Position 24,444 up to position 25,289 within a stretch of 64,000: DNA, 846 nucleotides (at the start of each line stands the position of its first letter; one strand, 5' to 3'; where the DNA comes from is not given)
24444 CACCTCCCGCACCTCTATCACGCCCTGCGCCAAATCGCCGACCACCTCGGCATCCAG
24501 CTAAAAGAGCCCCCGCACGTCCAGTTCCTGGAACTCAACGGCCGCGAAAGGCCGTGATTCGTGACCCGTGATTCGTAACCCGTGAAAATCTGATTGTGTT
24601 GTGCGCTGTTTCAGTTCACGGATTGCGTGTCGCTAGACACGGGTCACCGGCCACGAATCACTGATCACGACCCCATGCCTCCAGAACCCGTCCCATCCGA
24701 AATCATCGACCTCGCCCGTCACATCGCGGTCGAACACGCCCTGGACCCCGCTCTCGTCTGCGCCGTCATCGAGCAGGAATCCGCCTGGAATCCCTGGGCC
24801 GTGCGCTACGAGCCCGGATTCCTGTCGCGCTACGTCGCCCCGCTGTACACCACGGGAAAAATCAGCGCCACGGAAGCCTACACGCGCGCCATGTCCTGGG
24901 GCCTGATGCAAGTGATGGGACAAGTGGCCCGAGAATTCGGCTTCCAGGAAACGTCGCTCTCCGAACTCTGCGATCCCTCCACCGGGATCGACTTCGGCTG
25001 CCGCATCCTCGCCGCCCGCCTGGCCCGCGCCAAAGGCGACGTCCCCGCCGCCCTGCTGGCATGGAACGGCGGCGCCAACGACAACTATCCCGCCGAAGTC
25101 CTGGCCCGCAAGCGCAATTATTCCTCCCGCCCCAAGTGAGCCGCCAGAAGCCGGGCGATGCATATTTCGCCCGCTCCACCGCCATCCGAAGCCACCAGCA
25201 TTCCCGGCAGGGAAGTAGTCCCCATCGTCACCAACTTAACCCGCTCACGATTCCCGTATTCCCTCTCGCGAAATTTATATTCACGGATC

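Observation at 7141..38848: Polar inverted arrays of 7-nt repeats: GTGAnnn after stop codons, nnnTCAC before start codons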

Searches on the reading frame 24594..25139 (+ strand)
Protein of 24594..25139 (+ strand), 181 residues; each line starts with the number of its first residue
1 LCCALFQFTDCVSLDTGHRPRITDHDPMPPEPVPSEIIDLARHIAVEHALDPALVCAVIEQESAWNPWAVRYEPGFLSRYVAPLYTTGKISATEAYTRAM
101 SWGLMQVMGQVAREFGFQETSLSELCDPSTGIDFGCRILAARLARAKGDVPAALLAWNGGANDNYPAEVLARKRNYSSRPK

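Call 14: search_protein_families(library=pfam, proteins=[window:24594-25139:+])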
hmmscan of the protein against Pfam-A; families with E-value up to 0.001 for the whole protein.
window:24594-25139:+ (181 aa): 1 family
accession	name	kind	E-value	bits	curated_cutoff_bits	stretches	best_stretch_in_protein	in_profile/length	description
PF01464.25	SLT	-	1.1e-15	57.6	21.3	1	43-164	5-101/117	Transglycosylase SLT domain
